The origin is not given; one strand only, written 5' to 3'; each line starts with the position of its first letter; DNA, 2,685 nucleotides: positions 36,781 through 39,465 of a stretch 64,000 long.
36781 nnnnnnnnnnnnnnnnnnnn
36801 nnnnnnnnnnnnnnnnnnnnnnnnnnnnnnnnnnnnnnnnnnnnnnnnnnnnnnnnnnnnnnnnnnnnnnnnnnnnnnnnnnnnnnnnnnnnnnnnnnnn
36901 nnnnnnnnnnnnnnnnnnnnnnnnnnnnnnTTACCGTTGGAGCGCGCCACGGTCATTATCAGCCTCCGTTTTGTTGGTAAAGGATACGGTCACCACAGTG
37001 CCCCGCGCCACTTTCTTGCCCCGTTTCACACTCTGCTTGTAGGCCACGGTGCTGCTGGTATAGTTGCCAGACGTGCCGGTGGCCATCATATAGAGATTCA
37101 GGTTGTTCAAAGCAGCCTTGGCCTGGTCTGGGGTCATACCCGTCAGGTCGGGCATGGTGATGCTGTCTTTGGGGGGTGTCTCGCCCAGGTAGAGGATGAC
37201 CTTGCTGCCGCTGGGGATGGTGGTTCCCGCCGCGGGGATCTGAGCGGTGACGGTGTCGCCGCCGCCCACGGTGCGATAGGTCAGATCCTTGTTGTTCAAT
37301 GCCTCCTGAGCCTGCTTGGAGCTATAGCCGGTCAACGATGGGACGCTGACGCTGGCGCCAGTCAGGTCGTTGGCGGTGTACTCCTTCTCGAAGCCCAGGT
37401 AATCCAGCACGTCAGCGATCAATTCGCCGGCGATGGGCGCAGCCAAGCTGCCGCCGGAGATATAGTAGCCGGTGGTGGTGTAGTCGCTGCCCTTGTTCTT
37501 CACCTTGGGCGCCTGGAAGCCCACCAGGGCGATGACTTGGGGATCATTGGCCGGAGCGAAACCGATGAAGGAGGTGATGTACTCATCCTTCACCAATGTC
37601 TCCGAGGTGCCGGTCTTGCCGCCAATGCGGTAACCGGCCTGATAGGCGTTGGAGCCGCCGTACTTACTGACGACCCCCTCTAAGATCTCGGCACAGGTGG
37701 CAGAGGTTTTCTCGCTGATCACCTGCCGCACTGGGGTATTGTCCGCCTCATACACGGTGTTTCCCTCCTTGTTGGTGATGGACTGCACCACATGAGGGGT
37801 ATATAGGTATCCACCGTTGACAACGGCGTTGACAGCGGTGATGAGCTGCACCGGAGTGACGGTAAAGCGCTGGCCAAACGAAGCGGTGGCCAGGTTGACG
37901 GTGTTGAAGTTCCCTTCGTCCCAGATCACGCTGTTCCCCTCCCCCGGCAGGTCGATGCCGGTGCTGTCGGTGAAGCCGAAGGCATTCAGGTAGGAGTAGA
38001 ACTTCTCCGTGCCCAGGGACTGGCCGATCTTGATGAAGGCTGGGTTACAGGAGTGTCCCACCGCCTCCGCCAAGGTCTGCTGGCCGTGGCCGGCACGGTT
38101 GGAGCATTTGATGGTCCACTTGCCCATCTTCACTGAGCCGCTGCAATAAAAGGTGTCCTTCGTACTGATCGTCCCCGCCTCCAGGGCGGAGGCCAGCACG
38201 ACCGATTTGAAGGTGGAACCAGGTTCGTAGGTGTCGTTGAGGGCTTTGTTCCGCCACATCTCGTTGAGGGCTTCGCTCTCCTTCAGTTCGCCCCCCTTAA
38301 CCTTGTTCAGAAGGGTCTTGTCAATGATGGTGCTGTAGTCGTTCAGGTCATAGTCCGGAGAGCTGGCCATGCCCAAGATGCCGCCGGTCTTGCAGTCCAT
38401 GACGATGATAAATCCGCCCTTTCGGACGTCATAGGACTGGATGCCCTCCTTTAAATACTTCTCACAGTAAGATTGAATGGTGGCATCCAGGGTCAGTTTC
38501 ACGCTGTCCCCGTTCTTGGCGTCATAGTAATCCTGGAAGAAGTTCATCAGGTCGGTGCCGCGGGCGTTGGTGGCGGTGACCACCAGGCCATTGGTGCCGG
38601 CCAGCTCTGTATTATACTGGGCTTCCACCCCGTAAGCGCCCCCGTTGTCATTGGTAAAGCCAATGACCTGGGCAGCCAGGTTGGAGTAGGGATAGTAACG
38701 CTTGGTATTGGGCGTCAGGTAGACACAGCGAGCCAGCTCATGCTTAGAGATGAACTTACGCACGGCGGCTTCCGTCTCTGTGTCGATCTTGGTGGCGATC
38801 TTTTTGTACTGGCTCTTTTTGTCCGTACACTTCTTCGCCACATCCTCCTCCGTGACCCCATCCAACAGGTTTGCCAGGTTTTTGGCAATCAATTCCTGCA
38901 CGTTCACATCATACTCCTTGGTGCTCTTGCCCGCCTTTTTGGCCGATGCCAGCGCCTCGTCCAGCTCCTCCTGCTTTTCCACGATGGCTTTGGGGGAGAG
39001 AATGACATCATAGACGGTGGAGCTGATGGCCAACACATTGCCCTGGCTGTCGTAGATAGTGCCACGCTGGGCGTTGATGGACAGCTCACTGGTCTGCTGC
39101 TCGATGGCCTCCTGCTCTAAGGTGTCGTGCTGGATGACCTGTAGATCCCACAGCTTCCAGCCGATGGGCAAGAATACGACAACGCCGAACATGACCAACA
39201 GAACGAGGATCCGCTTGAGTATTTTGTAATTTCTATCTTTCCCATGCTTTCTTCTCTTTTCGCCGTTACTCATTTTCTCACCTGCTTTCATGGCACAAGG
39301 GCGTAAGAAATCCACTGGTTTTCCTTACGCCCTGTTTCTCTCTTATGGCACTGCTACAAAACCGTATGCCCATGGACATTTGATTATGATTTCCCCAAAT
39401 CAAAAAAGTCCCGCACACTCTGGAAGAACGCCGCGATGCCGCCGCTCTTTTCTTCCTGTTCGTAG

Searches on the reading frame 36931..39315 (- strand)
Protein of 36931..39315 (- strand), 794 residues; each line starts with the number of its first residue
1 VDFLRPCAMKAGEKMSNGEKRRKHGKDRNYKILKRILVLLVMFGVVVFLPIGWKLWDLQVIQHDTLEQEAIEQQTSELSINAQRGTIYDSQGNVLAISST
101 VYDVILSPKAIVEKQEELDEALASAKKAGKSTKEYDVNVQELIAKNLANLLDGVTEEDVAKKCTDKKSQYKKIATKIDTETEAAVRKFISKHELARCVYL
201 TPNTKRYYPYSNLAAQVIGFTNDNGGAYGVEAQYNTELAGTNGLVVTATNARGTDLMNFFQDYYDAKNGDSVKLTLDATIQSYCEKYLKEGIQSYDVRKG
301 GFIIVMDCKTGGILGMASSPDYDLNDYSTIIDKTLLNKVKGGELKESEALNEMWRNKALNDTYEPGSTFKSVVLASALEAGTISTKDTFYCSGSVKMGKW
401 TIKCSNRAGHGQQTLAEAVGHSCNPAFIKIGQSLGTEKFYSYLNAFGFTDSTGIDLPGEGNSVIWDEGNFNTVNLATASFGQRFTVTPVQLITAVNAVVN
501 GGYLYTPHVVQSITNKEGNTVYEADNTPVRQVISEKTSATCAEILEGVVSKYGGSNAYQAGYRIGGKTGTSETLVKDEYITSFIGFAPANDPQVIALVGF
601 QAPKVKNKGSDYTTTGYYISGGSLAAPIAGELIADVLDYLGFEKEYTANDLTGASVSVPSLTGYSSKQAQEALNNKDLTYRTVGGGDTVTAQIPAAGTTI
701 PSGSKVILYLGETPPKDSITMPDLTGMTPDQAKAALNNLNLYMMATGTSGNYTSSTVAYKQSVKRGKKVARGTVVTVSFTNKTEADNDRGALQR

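Call 82: search_protein_families(library=pfam, proteins=[window:36931-39315:-], max_evalue=0.00001)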
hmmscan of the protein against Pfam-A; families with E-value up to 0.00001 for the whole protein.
window:36931-39315:- (794 aa): 4 families
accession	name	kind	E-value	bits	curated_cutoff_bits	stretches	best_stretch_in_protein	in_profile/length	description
PF00905.27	Transpeptidase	-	9e-69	232.4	22.1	1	301-612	1-289/299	Penicillin binding protein transpeptidase domain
PF03793.24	PASTA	-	1.1e-24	86.6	23.2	2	656-711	1-63/64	PASTA domain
PF03717.20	PBP_dimer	-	7e-20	72.6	24.4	1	80-254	2-174/180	Penicillin-binding Protein dimerisation domain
PF21922.1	PBP_dimer_2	-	8.2e-06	26.4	27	0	205-243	24-62/83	Penicillin binding protein A dimerisation domain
